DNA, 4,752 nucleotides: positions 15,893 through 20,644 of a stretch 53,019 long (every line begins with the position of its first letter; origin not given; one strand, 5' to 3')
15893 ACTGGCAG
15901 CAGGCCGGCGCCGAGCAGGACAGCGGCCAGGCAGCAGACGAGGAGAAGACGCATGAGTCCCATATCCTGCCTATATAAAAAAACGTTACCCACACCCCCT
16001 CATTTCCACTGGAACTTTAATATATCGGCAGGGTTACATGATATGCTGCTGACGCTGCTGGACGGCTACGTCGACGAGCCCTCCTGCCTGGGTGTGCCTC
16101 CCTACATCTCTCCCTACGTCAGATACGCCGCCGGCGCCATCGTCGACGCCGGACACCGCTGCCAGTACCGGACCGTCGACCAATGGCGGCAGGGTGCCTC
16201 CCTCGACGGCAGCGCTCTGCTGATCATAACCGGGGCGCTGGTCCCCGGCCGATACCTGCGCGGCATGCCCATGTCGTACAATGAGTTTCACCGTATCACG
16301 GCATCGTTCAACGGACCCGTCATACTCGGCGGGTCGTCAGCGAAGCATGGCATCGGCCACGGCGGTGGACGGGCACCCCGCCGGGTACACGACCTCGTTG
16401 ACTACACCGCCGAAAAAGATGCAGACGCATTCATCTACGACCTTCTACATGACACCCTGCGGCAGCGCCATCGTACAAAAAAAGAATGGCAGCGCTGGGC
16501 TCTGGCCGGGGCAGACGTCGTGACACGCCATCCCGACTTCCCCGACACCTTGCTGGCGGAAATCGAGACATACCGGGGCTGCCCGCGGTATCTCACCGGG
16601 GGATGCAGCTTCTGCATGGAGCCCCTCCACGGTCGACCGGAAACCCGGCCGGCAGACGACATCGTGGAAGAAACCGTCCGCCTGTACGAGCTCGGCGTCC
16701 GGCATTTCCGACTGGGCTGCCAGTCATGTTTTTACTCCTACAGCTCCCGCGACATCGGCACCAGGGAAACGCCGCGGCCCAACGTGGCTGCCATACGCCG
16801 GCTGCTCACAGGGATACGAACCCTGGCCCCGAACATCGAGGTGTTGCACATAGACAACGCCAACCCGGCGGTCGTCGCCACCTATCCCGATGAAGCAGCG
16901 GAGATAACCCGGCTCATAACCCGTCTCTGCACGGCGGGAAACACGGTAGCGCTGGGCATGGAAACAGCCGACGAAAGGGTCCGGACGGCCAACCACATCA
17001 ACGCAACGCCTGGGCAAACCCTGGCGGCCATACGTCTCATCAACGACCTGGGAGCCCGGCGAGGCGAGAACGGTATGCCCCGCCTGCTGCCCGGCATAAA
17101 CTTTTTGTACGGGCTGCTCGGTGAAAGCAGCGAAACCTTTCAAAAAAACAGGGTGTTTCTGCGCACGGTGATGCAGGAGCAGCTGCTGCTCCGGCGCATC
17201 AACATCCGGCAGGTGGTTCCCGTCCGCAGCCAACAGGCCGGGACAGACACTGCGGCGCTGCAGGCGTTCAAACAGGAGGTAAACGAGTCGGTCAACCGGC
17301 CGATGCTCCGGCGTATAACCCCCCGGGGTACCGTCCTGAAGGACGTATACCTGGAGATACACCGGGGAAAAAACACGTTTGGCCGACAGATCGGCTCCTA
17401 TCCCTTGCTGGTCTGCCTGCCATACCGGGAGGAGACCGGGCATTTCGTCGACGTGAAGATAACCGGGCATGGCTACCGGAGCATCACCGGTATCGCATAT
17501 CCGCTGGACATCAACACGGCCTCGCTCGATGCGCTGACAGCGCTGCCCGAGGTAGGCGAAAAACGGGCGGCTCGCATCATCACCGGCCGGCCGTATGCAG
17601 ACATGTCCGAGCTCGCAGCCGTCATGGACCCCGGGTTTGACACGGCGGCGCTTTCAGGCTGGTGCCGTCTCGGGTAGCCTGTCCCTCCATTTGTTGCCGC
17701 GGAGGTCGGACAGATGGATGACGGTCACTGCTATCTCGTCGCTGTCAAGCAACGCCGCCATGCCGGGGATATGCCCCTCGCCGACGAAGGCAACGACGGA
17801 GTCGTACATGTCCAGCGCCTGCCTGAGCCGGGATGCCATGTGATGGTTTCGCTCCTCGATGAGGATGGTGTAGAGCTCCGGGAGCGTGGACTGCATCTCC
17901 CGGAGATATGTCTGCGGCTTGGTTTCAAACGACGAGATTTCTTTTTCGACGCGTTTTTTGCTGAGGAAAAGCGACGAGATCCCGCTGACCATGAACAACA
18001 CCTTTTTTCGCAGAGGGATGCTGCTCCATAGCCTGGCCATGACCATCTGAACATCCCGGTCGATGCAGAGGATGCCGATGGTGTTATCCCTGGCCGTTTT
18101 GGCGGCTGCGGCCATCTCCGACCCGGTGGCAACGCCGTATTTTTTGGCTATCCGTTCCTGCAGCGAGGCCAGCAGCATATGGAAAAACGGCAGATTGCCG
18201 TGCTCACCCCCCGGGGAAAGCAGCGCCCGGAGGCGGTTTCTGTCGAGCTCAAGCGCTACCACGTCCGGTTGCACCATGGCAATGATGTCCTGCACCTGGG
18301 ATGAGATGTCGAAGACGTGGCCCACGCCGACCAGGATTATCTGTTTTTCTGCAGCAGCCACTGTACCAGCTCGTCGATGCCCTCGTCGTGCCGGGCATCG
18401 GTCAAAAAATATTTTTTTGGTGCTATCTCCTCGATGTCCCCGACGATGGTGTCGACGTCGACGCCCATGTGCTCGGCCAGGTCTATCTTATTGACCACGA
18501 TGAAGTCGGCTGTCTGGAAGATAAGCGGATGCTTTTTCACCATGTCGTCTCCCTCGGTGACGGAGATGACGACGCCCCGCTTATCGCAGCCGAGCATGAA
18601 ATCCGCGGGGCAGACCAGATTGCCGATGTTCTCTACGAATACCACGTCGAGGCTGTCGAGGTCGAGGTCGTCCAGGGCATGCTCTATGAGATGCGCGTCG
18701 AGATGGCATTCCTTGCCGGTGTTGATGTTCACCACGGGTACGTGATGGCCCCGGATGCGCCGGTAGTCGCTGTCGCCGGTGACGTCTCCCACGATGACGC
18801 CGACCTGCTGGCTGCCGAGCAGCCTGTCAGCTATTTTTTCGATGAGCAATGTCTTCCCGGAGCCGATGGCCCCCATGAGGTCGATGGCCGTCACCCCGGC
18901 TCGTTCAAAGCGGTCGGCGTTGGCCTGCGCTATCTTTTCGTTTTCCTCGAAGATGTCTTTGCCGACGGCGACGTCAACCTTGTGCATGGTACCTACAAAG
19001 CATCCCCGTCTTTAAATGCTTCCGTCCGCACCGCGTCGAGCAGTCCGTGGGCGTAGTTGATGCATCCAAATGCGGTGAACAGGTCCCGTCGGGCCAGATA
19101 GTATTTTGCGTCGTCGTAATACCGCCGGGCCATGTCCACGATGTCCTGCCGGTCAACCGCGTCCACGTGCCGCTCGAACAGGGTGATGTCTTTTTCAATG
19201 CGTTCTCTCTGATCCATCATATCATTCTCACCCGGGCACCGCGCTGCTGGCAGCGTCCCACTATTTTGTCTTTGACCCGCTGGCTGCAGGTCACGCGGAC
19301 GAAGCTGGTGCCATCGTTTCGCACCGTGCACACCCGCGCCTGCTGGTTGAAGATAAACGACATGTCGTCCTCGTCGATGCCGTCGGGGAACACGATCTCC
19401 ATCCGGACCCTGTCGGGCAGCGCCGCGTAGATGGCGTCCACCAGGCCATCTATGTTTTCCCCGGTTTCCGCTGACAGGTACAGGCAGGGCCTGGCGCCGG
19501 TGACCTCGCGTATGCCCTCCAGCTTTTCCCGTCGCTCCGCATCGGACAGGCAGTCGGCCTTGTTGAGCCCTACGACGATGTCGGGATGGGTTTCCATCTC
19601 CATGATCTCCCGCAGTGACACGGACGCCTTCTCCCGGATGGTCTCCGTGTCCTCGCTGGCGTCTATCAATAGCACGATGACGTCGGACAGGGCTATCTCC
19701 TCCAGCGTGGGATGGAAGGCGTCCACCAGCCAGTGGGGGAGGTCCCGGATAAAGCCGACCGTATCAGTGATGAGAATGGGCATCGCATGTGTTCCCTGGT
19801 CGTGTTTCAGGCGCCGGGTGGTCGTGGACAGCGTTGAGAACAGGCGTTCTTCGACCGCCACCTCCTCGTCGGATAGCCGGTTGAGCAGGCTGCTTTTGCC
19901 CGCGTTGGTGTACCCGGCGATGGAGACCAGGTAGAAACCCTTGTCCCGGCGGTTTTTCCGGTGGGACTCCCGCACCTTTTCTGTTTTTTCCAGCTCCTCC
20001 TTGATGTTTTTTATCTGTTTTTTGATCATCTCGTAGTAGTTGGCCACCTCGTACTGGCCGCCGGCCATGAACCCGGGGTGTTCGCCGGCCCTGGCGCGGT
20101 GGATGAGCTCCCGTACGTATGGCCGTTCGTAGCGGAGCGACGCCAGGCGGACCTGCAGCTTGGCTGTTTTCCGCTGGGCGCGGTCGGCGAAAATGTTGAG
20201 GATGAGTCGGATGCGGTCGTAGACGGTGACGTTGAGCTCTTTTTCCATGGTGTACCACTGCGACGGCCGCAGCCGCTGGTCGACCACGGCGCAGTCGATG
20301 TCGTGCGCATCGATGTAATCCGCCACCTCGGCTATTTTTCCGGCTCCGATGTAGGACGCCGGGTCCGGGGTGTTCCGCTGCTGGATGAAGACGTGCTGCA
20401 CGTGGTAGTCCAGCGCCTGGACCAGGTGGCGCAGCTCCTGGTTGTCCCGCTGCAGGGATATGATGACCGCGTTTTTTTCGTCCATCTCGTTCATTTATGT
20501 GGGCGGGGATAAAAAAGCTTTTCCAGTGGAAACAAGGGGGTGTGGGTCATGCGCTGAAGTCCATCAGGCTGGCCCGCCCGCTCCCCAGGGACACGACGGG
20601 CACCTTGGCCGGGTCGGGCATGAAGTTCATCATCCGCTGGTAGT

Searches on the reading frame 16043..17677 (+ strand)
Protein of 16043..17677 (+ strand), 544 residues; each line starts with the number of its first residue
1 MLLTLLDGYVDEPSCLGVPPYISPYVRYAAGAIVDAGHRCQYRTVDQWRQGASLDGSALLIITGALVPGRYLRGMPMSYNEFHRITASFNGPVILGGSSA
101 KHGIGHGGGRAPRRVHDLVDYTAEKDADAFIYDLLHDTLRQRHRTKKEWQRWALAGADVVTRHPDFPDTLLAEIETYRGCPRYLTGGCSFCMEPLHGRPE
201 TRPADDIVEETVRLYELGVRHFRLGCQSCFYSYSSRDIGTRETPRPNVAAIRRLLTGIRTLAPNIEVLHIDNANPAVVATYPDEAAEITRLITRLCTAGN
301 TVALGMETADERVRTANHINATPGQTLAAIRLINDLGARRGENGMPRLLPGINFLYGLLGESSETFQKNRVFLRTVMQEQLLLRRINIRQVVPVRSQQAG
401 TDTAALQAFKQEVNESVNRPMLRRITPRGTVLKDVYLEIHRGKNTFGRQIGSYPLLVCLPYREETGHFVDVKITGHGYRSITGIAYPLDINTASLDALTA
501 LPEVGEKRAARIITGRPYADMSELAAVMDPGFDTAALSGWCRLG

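Call 11: search_protein_families(library=pfam, proteins=[window:16043-17677:+])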
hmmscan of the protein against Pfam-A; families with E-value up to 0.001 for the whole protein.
window:16043-17677:+ (544 aa): 3 families
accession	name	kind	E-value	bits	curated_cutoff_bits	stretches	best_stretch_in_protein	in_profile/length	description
PF04055.27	Radical_SAM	-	4.3e-10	40.4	29.5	1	174-366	1-159/166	Radical SAM superfamily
PF12836.13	HHH_3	-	1.9e-06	28.3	27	1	488-527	6-49/65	Helix-hairpin-helix motif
PF00633.29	HHH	-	7.2e-05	22.9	24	1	490-513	5-28/30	Helix-hairpin-helix motif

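Call 31: search_protein_families(library=ncbifam, proteins=[window:16043-17677:+])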
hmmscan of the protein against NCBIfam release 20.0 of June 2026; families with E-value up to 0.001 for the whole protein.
window:16043-17677:+ (544 aa): 2 families
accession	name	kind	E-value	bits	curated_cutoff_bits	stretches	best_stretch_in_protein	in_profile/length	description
TIGR01574.1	miaB-methiolase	equivalog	0.00027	20.1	355.3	0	159-476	131-427/437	tRNA (N6-isopentenyl adenosine(37)-C2)-methylthiotransferase MiaB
TIGR00089.1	TIGR00089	subfamily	0.00059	18.7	251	0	151-280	121-236/429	MiaB/RimO family radical SAM methylthiotransferase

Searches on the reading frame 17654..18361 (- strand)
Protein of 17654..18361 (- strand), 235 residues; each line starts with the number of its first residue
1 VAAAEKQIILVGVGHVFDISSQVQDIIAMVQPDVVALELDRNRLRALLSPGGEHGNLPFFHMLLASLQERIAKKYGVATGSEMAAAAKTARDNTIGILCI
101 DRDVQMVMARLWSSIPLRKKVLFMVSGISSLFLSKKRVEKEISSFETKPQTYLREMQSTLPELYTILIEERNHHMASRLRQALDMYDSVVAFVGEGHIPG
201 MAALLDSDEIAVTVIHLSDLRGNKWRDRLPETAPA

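Call 11: search_protein_families(library=pfam, proteins=[window:17654-18361:-])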
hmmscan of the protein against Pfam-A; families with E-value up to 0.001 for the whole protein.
window:17654-18361:- (235 aa): 1 family
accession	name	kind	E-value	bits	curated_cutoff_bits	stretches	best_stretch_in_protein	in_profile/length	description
PF01963.22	TraB_PrgY_gumN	-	1.5e-15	58.2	26.8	1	6-205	10-251/263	TraB/PrgY/gumN family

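Call 31: search_protein_families(library=ncbifam, proteins=[window:17654-18361:-])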
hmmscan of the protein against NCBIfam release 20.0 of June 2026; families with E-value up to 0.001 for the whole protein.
window:17654-18361:- (235 aa): 1 family
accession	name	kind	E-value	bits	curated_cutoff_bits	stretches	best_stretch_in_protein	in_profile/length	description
TIGR00261.1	traB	subfamily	1.1e-34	120.1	178.35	1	5-206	3-215/380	TraB family protein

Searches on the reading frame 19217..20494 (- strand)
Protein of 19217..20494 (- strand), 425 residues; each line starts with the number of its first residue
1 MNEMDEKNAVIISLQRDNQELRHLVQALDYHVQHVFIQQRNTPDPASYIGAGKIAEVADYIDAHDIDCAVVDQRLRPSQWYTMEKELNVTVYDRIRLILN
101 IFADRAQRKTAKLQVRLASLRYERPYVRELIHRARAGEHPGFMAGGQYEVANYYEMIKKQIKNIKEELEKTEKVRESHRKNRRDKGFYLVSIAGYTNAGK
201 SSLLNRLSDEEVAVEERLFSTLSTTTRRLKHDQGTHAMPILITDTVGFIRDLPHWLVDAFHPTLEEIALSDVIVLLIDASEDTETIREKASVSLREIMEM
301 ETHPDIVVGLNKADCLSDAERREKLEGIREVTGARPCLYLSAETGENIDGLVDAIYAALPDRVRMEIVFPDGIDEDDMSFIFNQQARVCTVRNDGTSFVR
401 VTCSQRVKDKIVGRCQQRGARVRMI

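Call 11: search_protein_families(library=pfam, proteins=[window:19217-20494:-])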
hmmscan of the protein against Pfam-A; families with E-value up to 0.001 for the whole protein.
window:19217-20494:- (425 aa): 6 families
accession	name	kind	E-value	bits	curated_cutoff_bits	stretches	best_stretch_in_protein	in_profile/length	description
PF13167.11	GTP-bdg_N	-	6.4e-26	91.2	25.4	1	18-103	4-89/89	GTP-binding GTPase N-terminal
PF01926.29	MMR_HSR1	-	5.9e-16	59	21.9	1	190-312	2-113/113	50S ribosome-binding GTPase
PF16360.10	GTP-bdg_M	-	7e-14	52.6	29.5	1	105-182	1-79/79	GTP-binding GTPase Middle Region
PF00009.33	GTP_EFTU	-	4.8e-08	33.3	26.5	1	267-360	90-187/188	Elongation factor Tu GTP binding domain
PF03193.22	RsgA_GTPase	-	2.5e-06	27.8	30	0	188-215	107-135/174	RsgA GTPase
PF02421.24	FeoB_N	-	0.00017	21.6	27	0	190-355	3-156/156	Ferrous iron transport protein B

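Call 31: search_protein_families(library=ncbifam, proteins=[window:19217-20494:-])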
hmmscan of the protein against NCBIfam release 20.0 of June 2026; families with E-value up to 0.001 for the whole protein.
window:19217-20494:- (425 aa): 18 families
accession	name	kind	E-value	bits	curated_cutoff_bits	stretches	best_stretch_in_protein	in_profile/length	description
TIGR03156.1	GTP_HflX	equivalog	3.3e-86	289.4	216.75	1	16-357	17-349/351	GTPase HflX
NF008280.0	PRK11058.1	equivalog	3.5e-57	194.1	441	1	17-363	26-365/426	ribosome rescue GTPase HflX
NF000908.1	PRK00089.1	equivalog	1.3e-16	60.7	237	1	189-364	5-172/291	GTPase Era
TIGR03594.1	GTPase_EngA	equivalog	2e-16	60.1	306.7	1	160-358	152-345/432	ribosome biogenesis GTPase Der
NF003661.0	PRK05291.1-3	equivalog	1e-15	58.1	380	1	152-363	184-374/448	tRNA uridine-5-carboxymethylaminomethyl(34) synthesis GTPase MnmE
TIGR03918.1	GTP_HydF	equivalog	1.5e-12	47.1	325.55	1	190-378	10-186/392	[FeFe] hydrogenase H-cluster maturation GTPase HydF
TIGR00436.1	era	equivalog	1.3e-11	44.4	116.25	1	190-363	3-167/270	GTPase Era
TIGR00450.1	mnmE_trmE_thdF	equivalog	1.5e-11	44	252.6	1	156-320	181-333/446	tRNA uridine-5-carboxymethylaminomethyl(34) synthesis GTPase MnmE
NF002828.0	PRK03003.1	equivalog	1.3e-10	40.5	631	1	173-359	199-383/477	ribosome biogenesis GTPase Der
TIGR02729.1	Obg_CgtA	equivalog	1.6e-10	40.5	280.25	1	190-358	160-327/329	Obg family GTPase CgtA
TIGR00231.1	small_GTP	domain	3.3e-10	40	42.5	1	190-355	6-162/164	GTP-binding protein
NF008955.0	PRK12297.1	equivalog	8.7e-10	38.1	406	1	190-404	162-374/429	GTPase ObgE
NF007071.0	PRK09518.1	equivalog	1.3e-09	37.1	953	1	173-359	430-614/706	bifunctional cytidylate kinase/GTPase Der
NF008956.1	PRK12299.1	equivalog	2.1e-09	36.8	300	1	190-358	161-324/327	GTPase ObgE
TIGR03596.1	GTPase_YlqF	equivalog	3.4e-06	26.6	208.2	1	158-213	88-144/276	ribosome biogenesis GTPase YlqF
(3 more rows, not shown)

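Call 36: find_encoding_contigs(protein=window:19217-20494:-, flank=10000, max_places=6)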
Protein window:19217-20494:- (425 aa): no gene with exactly this product is on record in the collection.
